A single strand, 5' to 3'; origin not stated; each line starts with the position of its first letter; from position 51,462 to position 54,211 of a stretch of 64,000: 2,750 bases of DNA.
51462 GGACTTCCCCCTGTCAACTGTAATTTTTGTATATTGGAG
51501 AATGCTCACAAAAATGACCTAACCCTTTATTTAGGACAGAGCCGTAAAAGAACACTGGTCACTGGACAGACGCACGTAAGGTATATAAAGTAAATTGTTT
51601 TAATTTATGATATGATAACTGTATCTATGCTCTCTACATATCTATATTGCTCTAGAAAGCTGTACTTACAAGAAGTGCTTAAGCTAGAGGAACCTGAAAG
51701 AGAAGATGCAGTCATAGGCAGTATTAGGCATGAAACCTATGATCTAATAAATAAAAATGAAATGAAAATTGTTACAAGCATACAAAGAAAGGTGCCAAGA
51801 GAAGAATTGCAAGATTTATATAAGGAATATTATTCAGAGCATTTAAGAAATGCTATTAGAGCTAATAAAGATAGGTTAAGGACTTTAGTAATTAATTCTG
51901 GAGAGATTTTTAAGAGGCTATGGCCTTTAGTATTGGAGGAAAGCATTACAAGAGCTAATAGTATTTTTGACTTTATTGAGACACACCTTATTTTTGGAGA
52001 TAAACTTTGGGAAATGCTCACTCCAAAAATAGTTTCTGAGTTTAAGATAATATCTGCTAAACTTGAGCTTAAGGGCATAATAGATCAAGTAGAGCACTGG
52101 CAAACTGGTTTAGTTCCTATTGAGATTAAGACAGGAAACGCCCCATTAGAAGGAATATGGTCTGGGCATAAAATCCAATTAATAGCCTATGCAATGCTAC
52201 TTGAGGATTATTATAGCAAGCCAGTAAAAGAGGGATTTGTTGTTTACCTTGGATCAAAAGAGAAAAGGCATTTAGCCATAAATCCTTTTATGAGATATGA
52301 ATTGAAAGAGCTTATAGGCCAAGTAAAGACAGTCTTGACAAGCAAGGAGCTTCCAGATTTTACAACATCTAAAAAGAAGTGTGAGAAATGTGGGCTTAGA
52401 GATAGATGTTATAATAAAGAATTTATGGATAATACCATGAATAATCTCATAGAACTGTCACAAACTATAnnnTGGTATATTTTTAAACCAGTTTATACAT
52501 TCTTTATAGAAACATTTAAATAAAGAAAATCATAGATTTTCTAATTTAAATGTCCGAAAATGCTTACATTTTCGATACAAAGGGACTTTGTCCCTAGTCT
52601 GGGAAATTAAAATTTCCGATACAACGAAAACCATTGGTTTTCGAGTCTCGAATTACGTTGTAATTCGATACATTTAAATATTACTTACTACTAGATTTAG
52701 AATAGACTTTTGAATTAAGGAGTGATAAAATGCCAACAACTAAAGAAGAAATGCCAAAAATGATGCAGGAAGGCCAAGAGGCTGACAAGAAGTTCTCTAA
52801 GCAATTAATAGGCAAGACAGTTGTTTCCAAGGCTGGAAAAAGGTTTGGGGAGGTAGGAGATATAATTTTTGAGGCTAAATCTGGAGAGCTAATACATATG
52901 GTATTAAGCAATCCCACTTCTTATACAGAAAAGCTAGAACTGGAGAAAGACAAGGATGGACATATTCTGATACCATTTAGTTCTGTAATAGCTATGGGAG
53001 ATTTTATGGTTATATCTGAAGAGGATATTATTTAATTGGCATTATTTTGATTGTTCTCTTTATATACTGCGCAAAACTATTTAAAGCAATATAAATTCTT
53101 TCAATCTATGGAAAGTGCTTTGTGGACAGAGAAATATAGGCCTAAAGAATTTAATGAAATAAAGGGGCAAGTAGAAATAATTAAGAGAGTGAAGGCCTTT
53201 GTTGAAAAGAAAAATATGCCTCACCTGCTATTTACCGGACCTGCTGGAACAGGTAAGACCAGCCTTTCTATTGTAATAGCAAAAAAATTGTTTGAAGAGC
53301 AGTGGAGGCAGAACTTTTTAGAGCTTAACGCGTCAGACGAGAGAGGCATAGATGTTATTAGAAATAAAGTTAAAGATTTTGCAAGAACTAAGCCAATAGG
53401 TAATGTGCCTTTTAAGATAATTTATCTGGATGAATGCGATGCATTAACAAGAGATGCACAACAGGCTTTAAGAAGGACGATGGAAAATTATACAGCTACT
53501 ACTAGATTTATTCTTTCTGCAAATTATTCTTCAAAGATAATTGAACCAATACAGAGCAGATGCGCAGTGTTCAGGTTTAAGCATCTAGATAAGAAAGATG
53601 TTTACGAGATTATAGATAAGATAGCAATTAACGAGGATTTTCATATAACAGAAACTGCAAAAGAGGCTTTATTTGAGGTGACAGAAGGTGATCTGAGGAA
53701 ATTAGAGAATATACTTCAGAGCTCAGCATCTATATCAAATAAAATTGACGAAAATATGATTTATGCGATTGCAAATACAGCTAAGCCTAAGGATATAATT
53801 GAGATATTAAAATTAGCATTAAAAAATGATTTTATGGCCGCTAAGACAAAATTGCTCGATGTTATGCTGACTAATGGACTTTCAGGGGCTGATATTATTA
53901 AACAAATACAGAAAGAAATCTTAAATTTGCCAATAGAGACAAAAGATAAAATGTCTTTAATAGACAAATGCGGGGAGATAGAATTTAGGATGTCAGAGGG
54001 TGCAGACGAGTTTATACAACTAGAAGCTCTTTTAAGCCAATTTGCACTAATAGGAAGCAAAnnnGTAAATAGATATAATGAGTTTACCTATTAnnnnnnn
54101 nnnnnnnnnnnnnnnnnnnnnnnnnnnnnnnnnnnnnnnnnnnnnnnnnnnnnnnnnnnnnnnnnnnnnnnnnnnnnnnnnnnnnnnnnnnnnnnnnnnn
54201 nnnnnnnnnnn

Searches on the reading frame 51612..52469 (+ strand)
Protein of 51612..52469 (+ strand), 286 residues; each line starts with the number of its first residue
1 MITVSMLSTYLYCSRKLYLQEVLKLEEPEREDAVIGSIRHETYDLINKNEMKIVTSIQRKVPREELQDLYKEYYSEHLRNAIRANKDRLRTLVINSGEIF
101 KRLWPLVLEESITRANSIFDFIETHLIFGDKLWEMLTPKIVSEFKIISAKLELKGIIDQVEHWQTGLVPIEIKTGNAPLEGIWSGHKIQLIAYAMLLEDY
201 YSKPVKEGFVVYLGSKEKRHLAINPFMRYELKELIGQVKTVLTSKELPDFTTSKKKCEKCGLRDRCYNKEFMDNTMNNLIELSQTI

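Call 12: search_protein_families(library=pfam, proteins=[window:51612-52469:+])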
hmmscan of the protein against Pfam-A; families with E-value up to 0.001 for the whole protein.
window:51612-52469:+ (286 aa): 4 families
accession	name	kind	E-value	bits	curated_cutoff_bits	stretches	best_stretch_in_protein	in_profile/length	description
PF01930.23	Cas_Cas4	-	2.9e-18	66.9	22.7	1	154-267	53-159/160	Domain of unknown function DUF83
PF12705.13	PDDEXK_1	-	1.8e-17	64.5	22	1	2-266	2-246/247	PD-(D/E)XK nuclease superfamily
PF08696.17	Dna2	-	1.4e-06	28.6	22.4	1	2-71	56-128/204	DNA replication factor Dna2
PF06023.18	Csa1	-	3.1e-06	27.2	27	1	9-227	53-252/292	CRISPR-associated exonuclease Csa1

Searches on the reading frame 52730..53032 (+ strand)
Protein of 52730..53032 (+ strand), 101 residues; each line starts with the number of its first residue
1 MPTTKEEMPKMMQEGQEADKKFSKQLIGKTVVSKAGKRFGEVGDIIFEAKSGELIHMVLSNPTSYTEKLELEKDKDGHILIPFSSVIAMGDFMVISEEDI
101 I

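Call 11: find_encoding_contigs(protein=window:52730-53032:+, flank=3000, max_places=10)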
Protein window:52730-53032:+ (101 aa): 5 contigs read that carry it; 5 places shown.
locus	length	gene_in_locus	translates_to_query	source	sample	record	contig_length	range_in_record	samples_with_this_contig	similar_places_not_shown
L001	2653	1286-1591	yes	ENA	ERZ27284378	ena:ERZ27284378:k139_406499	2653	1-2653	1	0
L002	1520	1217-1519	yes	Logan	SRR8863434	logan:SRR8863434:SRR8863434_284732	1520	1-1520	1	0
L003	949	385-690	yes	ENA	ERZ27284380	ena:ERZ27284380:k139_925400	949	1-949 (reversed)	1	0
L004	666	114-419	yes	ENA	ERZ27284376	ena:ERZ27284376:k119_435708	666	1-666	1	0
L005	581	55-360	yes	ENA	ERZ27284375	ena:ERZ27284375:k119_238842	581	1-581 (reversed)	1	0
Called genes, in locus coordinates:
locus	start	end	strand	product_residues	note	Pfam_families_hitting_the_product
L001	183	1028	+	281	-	PF06023:Csa1 (faint), PF08696:Dna2 (faint), PF12705:PDDEXK_1, PF01930:Cas_Cas4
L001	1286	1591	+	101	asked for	PF05239:PRC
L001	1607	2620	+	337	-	PF05496:RuvB_N (weak), PF04851:ResIII (weak), PF00004:AAA, PF13177:DNA_pol3_delta2, PF08542:Rep_fac_C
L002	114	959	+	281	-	PF06023:Csa1 (faint), PF08696:Dna2 (faint), PF12705:PDDEXK_1, PF01930:Cas_Cas4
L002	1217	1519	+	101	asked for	PF05239:PRC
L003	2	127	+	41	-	?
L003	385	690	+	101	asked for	PF05239:PRC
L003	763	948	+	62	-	?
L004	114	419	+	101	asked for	PF05239:PRC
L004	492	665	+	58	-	?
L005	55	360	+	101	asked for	PF05239:PRC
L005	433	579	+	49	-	?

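Call 12: search_protein_families(library=pfam, proteins=[window:52730-53032:+])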
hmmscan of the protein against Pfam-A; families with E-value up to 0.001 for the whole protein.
window:52730-53032:+ (101 aa): 1 family
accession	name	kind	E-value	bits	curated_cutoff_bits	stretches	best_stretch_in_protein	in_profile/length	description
PF05239.21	PRC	-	3e-08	34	21.2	1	21-95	4-71/78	PRC-barrel domain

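Call 14: find_homologous_proteins(query=window:52730-53032:+, max_evalue=0.00001)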
Query window:52730-53032:+ (101 aa): 3374 proteins with E <= 0.00001 among 3376 candidates; the best 120 are listed.
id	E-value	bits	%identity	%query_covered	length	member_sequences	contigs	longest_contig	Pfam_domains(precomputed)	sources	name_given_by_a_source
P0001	4.4e-57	207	99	100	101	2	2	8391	PF05239.22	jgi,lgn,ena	-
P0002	1.1e-52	193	92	100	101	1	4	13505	PF05239.22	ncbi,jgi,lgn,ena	-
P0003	2.3e-51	189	91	100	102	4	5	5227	PF05239.22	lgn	-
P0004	3.7e-50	185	89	100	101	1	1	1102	PF05239.22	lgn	-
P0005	2.0e-42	161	89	84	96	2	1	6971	PF05239.22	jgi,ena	-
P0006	6.9e-42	159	92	82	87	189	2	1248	PF05239.22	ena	-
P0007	8.7e-42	158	78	94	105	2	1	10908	PF05239.22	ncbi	-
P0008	9.4e-42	158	92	82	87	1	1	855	PF05239.22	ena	-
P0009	1.0e-41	158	82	97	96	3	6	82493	PF05239.22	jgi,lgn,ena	jgi:sporulation protein YlmC with PRC-barrel domain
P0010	1.1e-41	158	89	84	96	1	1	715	PF05239.22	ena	-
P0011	1.2e-41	158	82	90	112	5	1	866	PF05239.22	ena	-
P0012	1.3e-41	158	88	84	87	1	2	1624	PF05239.22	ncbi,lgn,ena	-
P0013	1.3e-41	158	88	84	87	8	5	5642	PF05239.22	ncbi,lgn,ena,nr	ncbi:PRC-barrel domain-containing protein [Candidatus Woesearchaeota archaeon]|nr:PRC-barrel domain-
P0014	1.3e-41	158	88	84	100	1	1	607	PF05239.22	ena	-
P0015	1.4e-41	158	88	84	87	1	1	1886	PF05239.22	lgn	-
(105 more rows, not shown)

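Call 15: find_related_loci(query=window:52730-53032:+, collection=genome_contigs, flank=2500)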
Query window:52730-53032:+ (101 aa) in genome_contigs; peptide patterns used: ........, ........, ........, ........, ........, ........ (x = any residue, [..] = any of these).
379 stretches matched a pattern; 308 encode a relative of the query (tblastn E <= 1e-3); the best 80 are kept; 80 distinct loci.
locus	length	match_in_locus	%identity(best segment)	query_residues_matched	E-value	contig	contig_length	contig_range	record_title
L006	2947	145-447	92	1-101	5e-59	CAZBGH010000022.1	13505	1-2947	MAG TPA_asm: uncultured Methanosarcinales archaeon isolate binchicken_co21_254 genome assembly, contig: NODE_3140_length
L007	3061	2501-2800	91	1-99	2e-56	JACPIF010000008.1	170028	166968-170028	MAG: Candidatus Woesearchaeota archaeon isolate NC_groundwater_433_Ag_B-0.1um_44_11 GD18-4_B1_scaffold_560107, whole gen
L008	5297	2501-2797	81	3-101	1e-48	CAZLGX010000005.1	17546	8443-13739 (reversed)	MAG TPA_asm: uncultured Methanosarcinales archaeon isolate SRP269290_co3_950 genome assembly, contig: NODE_3440_length_1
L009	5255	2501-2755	89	17-101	1e-47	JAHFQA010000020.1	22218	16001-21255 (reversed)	MAG: Candidatus Woesearchaeota archaeon isolate nzgw54 NODE_662_length_22219_cov_5.767445, whole genome shotgun sequence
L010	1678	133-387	89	17-101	1e-48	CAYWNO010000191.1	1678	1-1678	MAG TPA_asm: uncultured Methanosarcinales archaeon isolate SRP178908_co1_9 genome assembly, contig: NODE_90516_length_16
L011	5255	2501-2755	89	17-101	2e-47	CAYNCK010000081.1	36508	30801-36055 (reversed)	MAG TPA_asm: uncultured Methanosarcinales archaeon isolate binchicken_co203_103 genome assembly, contig: k141_2819426, w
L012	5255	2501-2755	89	17-101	2e-47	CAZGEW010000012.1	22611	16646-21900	MAG TPA_asm: uncultured Methanosarcinales archaeon isolate binchicken_co144_1089 genome assembly, contig: NODE_4780_leng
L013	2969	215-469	88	17-101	4e-47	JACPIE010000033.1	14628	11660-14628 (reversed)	MAG: Candidatus Woesearchaeota archaeon isolate NC_groundwater_432_Ag_B-0.1um_40_22 GD18-4_B1_scaffold_1673689, whole ge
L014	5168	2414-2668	88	17-101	3e-47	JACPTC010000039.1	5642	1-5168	MAG: Candidatus Woesearchaeota archaeon isolate NC_groundwater_722_Ag_S-0.2um_37_15 S36_SO-2_scaffold_391964, whole geno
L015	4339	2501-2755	88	17-101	4e-47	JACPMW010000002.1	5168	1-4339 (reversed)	MAG: Candidatus Woesearchaeota archaeon isolate NC_groundwater_559_Ag_S-0.1um_40_64 S35_SO-1_scaffold_91995, whole genom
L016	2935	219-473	88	17-101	7e-47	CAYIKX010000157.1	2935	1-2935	MAG TPA_asm: uncultured Methanosarcinales archaeon isolate ERP119705_co20_50 genome assembly, contig: NODE_61859_length_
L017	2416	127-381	88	17-101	6e-47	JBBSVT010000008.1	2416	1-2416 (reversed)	MAG: Nanoarchaeota archaeon isolate H14-bin056_1 H14_bin056_1_000000000008, whole genome shotgun sequence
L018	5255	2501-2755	88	17-101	7e-47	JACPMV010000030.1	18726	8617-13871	MAG: Candidatus Woesearchaeota archaeon isolate NC_groundwater_558_Ag_S-0.1um_40_20 S35_SO-1_scaffold_34272, whole genom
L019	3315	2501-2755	88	17-101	7e-47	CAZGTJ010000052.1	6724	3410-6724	MAG TPA_asm: uncultured Methanosarcinales archaeon isolate binchicken_co125_225 genome assembly, contig: NODE_22670_leng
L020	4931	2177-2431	88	17-101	9e-47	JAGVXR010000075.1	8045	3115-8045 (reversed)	Candidatus Woesearchaeota archaeon isolate RIFCSPHIGHO2_01_FULL_38_11 rifcsphigho2_01_scaffold_49030, whole genome shotg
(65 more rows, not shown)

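Call 19: find_encoding_contigs(protein=P0001, flank=3000, max_places=6)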
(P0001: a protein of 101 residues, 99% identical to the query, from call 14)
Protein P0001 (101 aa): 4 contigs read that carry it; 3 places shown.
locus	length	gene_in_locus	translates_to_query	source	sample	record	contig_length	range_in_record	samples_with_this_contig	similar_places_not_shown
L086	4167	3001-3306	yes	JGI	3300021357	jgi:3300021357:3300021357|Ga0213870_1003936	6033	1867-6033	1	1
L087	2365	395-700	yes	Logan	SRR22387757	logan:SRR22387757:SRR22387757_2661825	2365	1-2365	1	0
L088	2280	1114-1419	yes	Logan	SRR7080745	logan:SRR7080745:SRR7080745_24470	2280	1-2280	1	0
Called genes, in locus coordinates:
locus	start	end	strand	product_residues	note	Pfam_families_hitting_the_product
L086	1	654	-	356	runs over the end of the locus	PF01321:Creatinase_N, PF00557:Peptidase_M24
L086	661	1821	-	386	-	PF00579:tRNA-synt_1b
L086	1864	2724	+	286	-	PF06023:Csa1 (weak), PF12705:PDDEXK_1, PF01930:Cas_Cas4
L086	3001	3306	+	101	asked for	PF05239:PRC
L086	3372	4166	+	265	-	?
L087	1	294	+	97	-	?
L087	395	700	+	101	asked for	PF05239:PRC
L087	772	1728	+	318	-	PF03215:Rad17 (faint), PF05496:RuvB_N (weak), PF04851:ResIII (faint), PF00004:AAA, PF13177:DNA_pol3_delta2, PF08542:Rep_fac_C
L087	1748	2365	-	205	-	?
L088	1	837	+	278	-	?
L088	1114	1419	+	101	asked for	PF05239:PRC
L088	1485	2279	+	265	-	?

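Call 20: find_encoding_contigs(protein=P0003, flank=3000, max_places=6)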
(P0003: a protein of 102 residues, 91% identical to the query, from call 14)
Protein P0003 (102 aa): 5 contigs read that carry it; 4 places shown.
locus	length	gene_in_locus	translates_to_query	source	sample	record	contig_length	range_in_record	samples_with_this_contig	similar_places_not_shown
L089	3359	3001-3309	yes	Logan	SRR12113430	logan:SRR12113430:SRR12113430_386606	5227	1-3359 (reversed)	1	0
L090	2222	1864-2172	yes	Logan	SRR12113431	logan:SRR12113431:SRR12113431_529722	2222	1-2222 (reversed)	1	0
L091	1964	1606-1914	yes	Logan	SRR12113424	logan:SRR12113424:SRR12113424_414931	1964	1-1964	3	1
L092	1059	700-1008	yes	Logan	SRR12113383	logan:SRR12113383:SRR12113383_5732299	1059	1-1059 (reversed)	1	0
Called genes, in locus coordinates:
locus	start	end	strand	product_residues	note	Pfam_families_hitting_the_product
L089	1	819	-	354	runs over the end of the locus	PF01321:Creatinase_N, PF00557:Peptidase_M24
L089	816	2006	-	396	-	PF00579:tRNA-synt_1b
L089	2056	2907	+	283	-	PF06023:Csa1 (faint), PF08696:Dna2 (faint), PF12705:PDDEXK_1, PF01930:Cas_Cas4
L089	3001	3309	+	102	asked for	PF05239:PRC (weak)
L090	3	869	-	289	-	?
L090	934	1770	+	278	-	PF06023:Csa1 (faint), PF12705:PDDEXK_1, PF01930:Cas_Cas4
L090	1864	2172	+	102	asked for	PF05239:PRC (weak)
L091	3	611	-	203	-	?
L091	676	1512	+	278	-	PF06023:Csa1 (faint), PF12705:PDDEXK_1, PF01930:Cas_Cas4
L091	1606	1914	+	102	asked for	PF05239:PRC (weak)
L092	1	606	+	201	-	?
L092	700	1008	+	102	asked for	PF05239:PRC (weak)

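Call 21: find_encoding_contigs(protein=P0004, flank=3000, max_places=6)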
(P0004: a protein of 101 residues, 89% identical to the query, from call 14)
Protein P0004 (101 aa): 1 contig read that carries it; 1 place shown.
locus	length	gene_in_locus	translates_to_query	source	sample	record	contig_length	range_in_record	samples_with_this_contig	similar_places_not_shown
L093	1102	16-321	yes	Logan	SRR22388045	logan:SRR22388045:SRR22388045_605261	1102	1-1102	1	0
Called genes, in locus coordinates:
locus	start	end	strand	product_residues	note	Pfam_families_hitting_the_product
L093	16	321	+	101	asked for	PF05239:PRC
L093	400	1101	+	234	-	?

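Call 84: find_encoding_contigs(protein=P0005, flank=1500, max_places=6)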
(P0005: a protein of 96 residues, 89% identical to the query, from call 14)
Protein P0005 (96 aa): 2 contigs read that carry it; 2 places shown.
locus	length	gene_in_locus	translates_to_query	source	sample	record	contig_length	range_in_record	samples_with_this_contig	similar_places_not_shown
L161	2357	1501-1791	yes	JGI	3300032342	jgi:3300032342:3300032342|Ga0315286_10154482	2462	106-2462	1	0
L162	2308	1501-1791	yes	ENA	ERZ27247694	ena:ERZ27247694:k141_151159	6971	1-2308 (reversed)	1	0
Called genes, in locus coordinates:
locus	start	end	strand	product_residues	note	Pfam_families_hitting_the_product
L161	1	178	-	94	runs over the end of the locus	?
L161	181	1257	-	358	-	PF00579:tRNA-synt_1b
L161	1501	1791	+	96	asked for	PF05239:PRC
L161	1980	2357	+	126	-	?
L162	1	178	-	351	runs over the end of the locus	PF01321:Creatinase_N, PF00557:Peptidase_M24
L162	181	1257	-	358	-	PF00579:tRNA-synt_1b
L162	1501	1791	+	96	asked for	PF05239:PRC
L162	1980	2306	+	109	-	?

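Call 85: find_encoding_contigs(protein=P0007, flank=1500, max_places=6)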
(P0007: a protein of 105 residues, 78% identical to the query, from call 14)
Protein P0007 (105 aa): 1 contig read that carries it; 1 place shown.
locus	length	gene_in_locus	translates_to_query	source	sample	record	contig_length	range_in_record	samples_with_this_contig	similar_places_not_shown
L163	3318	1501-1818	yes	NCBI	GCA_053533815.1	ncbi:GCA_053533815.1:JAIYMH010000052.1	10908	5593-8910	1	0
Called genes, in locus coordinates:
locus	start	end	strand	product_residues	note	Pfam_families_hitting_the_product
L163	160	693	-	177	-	-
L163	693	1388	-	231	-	PF00702:Hydrolase, PF12710:HAD, PF13419:HAD_2 (weak)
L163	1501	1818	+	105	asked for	PF05239:PRC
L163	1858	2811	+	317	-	PF05496:RuvB_N (weak), PF13177:DNA_pol3_delta2, PF00004:AAA, PF08542:Rep_fac_C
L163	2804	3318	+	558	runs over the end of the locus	-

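Call 86: find_encoding_contigs(protein=P0009, flank=1500, max_places=6)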
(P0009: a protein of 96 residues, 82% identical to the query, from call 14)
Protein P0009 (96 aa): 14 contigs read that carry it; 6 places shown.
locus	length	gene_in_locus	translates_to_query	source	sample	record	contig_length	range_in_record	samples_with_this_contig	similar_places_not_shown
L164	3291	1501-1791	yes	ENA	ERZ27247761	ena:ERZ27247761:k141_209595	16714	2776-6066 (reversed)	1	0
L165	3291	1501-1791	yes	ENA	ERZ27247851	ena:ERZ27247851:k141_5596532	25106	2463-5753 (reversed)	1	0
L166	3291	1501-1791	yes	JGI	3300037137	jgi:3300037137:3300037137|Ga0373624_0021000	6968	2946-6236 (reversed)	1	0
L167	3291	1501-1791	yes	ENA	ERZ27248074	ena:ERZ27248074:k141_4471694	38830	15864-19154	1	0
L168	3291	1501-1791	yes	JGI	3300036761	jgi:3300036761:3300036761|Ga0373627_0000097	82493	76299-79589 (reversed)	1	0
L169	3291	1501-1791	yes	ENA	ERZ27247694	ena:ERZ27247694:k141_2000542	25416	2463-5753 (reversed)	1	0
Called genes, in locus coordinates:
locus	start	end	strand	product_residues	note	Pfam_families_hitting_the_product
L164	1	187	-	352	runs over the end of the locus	PF01321:Creatinase_N, PF00557:Peptidase_M24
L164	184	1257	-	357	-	PF00579:tRNA-synt_1b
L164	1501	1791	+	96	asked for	PF05239:PRC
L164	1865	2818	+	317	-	PF03215:Rad17 (faint), PF05496:RuvB_N (weak), PF00004:AAA, PF13173:AAA_14 (faint), PF13177:DNA_pol3_delta2, PF08542:Rep_fac_C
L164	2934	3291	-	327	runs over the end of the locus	-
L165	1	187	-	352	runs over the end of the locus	PF01321:Creatinase_N, PF00557:Peptidase_M24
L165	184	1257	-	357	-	PF00579:tRNA-synt_1b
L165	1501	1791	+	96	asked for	PF05239:PRC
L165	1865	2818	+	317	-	PF03215:Rad17 (faint), PF05496:RuvB_N (weak), PF00004:AAA, PF13173:AAA_14 (faint), PF13177:DNA_pol3_delta2, PF08542:Rep_fac_C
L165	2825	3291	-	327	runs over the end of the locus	-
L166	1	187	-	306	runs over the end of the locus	?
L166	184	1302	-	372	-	PF00579:tRNA-synt_1b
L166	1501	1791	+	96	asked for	PF05239:PRC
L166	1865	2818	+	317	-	PF03215:Rad17 (faint), PF05496:RuvB_N (weak), PF00004:AAA, PF13173:AAA_14 (faint), PF13177:DNA_pol3_delta2, PF08542:Rep_fac_C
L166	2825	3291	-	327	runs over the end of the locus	-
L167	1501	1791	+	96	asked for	PF05239:PRC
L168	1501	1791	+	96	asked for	PF05239:PRC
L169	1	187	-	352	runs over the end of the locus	PF01321:Creatinase_N, PF00557:Peptidase_M24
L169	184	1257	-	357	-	PF00579:tRNA-synt_1b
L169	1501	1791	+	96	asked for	PF05239:PRC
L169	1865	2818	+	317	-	PF03215:Rad17 (faint), PF05496:RuvB_N (weak), PF00004:AAA, PF13173:AAA_14 (faint), PF13177:DNA_pol3_delta2, PF08542:Rep_fac_C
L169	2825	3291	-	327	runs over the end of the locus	-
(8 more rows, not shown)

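Call 96: find_encoding_contigs(protein=P0009, flank=10000, max_places=3)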
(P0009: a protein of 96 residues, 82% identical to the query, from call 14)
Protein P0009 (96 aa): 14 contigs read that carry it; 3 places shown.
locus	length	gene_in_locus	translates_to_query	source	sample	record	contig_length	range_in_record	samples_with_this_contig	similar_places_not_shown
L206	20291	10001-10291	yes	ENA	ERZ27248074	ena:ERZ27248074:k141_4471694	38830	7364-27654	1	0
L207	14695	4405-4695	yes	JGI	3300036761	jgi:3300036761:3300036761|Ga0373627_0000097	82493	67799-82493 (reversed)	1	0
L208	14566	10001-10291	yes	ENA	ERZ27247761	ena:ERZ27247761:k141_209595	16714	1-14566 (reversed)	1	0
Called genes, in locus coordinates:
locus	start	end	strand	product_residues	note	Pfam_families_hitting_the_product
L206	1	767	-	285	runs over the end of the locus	PF01875:Memo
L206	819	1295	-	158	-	-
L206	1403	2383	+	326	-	-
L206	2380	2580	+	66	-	-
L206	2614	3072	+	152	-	-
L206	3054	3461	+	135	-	-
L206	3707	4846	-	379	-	PF07724:AAA_2 (faint), PF13191:AAA_16 (faint), PF00004:AAA, PF13401:AAA_22 (faint), PF17862:AAA_lid_3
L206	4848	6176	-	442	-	PF19289:PmbA_TldD_3rd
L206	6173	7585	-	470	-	PF01523:PmbA_TldD_1st, PF19290:PmbA_TldD_2nd (faint), PF19289:PmbA_TldD_3rd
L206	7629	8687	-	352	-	PF01321:Creatinase_N, PF00557:Peptidase_M24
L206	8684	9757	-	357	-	PF00579:tRNA-synt_1b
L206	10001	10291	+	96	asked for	PF05239:PRC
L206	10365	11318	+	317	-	PF03215:Rad17 (faint), PF05496:RuvB_N (weak), PF00004:AAA, PF13173:AAA_14 (faint), PF13177:DNA_pol3_delta2, PF08542:Rep_fac_C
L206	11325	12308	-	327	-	-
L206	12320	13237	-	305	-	-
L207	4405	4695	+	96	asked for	PF05239:PRC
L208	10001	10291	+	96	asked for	PF05239:PRC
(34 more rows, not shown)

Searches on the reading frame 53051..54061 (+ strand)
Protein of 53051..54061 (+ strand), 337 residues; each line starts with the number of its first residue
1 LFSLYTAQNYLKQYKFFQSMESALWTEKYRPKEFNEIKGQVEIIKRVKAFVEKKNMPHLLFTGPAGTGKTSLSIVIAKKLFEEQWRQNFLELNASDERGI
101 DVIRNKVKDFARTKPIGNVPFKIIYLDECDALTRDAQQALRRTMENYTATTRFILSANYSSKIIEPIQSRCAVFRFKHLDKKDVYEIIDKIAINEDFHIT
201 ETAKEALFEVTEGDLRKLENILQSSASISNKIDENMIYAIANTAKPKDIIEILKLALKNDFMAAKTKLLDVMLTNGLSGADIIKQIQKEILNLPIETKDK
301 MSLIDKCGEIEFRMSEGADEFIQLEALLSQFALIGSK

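Call 12: search_protein_families(library=pfam, proteins=[window:53051-54061:+])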
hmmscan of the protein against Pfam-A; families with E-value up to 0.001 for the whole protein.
window:53051-54061:+ (337 aa): 9 families
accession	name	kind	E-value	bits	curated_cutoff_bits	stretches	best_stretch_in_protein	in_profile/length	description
PF08542.16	Rep_fac_C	-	3.4e-20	72.6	23.6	1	245-329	2-87/88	Replication factor C C-terminal domain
PF00004.35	AAA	-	4.2e-15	56.8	21.2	1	59-176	1-128/131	ATPase family associated with various cellular activities (AAA)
PF13177.12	DNA_pol3_delta2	-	3.2e-14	53.7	27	1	99-179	82-160/161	DNA polymerase III, delta subunit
PF05496.18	RuvB_N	-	7.1e-08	32.8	27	1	30-82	2-59/159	Holliday junction DNA helicase RuvB P-loop domain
PF04851.21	ResIII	-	1.8e-06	28.4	22.5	1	38-91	6-58/164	Type III restriction enzyme, res subunit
PF03215.21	Rad17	-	5.6e-05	23.6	23.8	1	21-88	5-76/186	Rad17 P-loop domain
PF07724.20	AAA_2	-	0.00023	21.7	27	0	58-151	5-106/166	AAA domain (Cdc48 subfamily)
PF01078.27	Mg_chelatase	-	0.00024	21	20.3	0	34-93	2-58/207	Magnesium chelatase, subunit ChlI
PF13173.12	AAA_14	-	0.00031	21.2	27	1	59-164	5-104/129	AAA domain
